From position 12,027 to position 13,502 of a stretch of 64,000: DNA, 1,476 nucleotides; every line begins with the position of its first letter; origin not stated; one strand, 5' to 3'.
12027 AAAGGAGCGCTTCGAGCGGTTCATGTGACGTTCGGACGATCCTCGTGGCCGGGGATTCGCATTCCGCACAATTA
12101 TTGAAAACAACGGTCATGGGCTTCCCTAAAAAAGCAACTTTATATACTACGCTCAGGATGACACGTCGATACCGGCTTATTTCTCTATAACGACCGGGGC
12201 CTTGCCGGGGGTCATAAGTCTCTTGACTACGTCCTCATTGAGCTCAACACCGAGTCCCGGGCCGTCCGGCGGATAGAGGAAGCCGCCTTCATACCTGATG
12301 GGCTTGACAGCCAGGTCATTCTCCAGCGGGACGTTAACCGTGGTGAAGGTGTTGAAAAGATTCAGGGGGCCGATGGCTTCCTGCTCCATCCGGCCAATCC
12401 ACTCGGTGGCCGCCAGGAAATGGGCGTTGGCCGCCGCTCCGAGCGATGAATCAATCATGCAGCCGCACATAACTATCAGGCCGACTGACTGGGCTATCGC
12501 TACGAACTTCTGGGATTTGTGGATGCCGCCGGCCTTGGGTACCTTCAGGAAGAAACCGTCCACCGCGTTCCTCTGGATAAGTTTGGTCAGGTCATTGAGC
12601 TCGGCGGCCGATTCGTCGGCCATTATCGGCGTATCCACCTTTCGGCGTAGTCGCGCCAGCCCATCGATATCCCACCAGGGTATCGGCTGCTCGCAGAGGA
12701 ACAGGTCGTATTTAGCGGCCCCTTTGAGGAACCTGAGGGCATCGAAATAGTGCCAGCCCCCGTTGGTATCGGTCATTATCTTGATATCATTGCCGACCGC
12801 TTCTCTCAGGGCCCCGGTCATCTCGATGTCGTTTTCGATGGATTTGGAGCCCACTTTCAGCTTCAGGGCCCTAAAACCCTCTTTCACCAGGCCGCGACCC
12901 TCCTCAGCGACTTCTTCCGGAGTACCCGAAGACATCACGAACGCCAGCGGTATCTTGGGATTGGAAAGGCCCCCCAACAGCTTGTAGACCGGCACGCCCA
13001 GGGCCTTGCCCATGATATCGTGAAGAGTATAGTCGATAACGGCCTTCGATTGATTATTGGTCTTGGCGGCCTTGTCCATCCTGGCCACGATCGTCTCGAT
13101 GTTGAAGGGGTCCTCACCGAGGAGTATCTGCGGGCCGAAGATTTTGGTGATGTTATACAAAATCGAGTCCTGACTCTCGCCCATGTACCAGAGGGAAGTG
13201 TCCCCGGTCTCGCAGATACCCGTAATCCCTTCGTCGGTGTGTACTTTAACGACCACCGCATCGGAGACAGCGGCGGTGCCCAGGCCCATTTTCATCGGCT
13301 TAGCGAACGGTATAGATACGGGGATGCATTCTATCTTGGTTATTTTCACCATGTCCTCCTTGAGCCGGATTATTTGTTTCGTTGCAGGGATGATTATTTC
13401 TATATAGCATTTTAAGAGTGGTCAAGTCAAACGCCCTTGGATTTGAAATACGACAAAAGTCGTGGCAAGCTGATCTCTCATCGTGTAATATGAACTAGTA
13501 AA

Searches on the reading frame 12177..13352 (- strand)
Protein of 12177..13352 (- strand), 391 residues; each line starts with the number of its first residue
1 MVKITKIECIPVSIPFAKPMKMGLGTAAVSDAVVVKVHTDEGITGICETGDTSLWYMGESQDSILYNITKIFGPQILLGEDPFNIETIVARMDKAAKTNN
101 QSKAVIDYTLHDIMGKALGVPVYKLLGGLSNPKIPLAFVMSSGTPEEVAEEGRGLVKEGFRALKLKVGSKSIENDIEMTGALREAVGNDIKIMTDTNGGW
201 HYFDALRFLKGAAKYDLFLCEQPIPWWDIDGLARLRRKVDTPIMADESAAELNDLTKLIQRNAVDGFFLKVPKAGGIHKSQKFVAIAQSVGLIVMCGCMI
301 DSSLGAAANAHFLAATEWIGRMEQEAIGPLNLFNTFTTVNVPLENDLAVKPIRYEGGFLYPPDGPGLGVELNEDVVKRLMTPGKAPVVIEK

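Call 66: search_protein_families(library=pfam, max_evalue=0.00001, proteins=[window:12177-13352:-])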
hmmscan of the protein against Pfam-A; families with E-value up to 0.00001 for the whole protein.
window:12177-13352:- (391 aa): 2 families
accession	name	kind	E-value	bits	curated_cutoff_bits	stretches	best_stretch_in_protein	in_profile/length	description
PF13378.12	MR_MLE_C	-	6e-57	193.3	29.4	1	148-375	2-219/219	Enolase C-terminal domain-like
PF02746.21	MR_MLE_N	-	4.8e-20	72.3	22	1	11-127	8-117/117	Mandelate racemase / muconate lactonizing enzyme, N-terminal domain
